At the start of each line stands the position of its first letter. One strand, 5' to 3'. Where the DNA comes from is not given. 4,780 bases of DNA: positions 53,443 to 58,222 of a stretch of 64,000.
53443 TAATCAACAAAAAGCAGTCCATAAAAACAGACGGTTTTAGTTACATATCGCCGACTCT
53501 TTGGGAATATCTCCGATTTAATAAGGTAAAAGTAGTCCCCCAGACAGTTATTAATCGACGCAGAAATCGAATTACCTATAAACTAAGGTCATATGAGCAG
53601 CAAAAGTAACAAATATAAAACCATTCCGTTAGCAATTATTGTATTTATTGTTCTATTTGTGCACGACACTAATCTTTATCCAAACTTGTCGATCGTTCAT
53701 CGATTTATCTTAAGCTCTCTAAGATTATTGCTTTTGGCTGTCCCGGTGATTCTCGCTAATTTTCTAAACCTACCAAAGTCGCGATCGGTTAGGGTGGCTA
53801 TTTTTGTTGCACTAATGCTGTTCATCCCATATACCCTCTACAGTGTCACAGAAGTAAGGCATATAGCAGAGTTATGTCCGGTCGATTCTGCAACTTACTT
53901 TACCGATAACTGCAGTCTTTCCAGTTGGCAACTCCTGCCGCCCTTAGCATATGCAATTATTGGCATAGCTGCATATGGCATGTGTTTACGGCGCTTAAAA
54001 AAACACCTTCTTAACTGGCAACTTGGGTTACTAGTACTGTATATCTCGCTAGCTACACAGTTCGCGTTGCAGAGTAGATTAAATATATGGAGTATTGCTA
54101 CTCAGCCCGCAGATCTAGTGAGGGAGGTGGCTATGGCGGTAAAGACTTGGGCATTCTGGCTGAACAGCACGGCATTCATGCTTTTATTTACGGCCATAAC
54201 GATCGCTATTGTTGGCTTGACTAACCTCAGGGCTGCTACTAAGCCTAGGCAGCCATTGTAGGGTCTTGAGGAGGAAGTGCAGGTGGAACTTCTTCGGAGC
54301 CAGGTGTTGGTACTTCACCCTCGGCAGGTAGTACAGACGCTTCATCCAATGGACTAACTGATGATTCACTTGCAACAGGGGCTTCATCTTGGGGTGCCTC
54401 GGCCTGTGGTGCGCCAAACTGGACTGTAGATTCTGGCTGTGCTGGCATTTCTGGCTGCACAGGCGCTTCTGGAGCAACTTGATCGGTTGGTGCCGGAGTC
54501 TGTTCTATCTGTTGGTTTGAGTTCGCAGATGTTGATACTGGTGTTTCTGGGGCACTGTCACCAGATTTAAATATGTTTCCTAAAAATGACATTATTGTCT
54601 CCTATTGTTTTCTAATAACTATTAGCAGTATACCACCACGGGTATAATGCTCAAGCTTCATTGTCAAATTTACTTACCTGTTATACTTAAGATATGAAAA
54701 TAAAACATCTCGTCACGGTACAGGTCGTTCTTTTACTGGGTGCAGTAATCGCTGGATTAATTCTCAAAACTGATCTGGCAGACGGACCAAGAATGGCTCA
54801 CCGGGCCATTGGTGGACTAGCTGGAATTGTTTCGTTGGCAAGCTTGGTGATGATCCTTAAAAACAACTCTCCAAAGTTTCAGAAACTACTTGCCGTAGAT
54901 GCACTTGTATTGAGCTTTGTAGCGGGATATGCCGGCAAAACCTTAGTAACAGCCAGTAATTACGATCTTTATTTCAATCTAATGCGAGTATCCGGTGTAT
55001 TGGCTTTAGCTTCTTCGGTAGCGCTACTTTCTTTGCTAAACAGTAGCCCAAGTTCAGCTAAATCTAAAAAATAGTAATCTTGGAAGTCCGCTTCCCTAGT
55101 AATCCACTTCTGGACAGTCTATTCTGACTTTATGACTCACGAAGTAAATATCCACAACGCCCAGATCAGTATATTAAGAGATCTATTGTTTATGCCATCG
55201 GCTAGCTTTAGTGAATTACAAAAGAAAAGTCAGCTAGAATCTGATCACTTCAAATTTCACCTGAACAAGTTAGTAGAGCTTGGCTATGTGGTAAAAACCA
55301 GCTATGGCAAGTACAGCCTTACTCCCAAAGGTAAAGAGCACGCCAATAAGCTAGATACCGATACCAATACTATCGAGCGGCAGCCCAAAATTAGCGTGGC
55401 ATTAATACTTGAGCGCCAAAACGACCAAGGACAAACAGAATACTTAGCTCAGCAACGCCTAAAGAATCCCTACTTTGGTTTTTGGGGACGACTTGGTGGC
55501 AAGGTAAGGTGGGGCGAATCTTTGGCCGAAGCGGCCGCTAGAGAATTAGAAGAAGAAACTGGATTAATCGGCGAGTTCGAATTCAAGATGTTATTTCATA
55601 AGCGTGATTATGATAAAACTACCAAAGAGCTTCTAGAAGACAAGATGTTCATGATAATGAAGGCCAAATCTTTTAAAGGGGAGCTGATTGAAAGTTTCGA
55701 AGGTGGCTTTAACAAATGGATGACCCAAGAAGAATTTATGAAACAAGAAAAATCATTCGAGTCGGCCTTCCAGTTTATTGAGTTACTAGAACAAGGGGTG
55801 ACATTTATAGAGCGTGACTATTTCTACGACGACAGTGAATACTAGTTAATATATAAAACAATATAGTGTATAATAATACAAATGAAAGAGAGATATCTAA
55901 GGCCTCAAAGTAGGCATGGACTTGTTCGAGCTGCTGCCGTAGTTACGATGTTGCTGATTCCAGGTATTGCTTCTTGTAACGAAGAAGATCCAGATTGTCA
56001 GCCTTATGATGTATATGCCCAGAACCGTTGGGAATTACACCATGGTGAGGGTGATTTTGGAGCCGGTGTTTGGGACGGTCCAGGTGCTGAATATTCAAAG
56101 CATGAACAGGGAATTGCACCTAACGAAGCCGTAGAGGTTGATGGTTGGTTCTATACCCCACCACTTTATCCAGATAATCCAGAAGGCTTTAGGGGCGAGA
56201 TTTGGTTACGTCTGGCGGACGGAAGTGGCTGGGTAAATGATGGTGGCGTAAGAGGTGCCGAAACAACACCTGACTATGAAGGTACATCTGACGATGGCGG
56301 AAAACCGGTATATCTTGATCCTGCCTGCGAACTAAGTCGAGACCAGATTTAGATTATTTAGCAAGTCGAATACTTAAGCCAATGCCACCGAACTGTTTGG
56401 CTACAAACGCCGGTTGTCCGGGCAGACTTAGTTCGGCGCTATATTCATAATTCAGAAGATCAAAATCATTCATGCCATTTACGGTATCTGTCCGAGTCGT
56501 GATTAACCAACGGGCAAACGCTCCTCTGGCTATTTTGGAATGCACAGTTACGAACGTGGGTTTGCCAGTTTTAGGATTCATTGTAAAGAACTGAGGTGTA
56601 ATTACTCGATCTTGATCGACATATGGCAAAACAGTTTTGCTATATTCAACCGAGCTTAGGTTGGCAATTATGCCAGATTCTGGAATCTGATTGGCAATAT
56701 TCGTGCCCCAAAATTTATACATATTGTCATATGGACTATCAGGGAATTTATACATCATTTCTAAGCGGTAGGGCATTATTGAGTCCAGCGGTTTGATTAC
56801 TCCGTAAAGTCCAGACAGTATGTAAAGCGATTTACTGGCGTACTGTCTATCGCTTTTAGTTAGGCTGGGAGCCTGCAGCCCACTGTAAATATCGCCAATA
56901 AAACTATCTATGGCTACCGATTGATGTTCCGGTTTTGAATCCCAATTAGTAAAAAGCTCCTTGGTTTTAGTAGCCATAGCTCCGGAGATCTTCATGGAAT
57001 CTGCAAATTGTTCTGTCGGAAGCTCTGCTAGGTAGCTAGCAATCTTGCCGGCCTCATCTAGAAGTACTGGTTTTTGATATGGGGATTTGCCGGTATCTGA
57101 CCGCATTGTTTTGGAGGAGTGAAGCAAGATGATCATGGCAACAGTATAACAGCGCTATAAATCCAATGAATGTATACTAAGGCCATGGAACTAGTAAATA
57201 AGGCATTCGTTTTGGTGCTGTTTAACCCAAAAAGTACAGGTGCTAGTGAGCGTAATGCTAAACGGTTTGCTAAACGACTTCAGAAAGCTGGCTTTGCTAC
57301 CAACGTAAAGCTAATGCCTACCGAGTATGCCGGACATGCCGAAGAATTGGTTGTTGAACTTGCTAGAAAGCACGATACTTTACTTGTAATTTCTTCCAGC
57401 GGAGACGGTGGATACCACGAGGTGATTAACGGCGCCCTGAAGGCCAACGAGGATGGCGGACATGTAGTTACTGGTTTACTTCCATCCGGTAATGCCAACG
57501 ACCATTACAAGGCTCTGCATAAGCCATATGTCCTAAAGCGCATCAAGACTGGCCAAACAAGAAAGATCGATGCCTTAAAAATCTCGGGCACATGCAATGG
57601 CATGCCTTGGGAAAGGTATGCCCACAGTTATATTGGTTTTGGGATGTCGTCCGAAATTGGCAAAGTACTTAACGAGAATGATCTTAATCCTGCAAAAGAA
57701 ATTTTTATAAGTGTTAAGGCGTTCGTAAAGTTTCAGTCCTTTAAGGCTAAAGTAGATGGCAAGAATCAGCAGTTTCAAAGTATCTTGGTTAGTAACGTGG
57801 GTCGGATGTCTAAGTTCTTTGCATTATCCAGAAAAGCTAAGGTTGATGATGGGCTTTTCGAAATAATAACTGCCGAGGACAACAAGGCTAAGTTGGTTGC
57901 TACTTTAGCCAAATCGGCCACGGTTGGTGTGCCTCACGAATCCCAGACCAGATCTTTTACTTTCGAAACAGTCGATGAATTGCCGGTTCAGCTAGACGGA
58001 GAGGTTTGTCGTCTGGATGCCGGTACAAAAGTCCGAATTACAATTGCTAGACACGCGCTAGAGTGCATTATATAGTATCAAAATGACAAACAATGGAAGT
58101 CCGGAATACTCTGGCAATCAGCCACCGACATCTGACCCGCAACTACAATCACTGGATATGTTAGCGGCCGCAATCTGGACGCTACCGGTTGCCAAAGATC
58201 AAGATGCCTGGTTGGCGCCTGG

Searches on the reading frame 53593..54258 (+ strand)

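Call 19: search_protein_families(library=pfam, proteins=[window:53593-54258:+], max_evalue=0.001)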
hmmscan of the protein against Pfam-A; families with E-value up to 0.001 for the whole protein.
window:53593-54258:+ (222 aa): 1 family
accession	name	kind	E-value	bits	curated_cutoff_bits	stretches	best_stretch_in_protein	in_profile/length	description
PF07099.16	DUF1361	-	1.7e-06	28.5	25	1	45-204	3-167/169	Protein of unknown function (DUF1361)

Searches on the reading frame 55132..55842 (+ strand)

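Call 19: search_protein_families(library=pfam, proteins=[window:55132-55842:+], max_evalue=0.001)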
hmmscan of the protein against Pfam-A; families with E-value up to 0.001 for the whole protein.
window:55132-55842:+ (237 aa): 3 families
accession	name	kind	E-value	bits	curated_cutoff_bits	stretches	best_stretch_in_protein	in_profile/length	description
PF00293.34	NUDIX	-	1.7e-14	54.4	21.1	1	90-216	6-131/134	NUDIX domain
PF24038.1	DUF7347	-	8.1e-06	26.4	27.6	1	9-70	11-73/77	Domain of unknown function (DUF7347)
PF14947.12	HTH_45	-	2.5e-05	24.6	25.5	1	23-76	19-71/77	Winged helix-turn-helix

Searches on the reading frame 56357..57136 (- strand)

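Call 47: search_protein_families(library=pfam, proteins=[window:56357-57136:-], max_evalue=0.001)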
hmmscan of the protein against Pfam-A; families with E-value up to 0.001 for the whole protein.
window:56357-57136:- (260 aa): 1 family
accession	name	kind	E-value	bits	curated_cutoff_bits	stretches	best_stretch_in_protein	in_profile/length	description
PF03883.20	H2O2_YaaD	-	1.6e-59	201.8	29.6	1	1-235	1-235/236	Peroxide stress protein YaaA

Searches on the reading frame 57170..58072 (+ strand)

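Call 47: search_protein_families(library=pfam, proteins=[window:57170-58072:+], max_evalue=0.001)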
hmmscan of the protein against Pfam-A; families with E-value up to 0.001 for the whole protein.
window:57170-58072:+ (301 aa): 2 families
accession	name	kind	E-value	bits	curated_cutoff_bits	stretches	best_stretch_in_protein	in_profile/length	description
PF00781.29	DAGK_cat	-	2.5e-17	63.1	23.6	1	14-137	2-124/125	Diacylglycerol kinase catalytic domain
PF19279.4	YegS_C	-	1.7e-05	25.1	27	1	156-279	4-139/158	YegS C-terminal NAD kinase beta sandwich-like domain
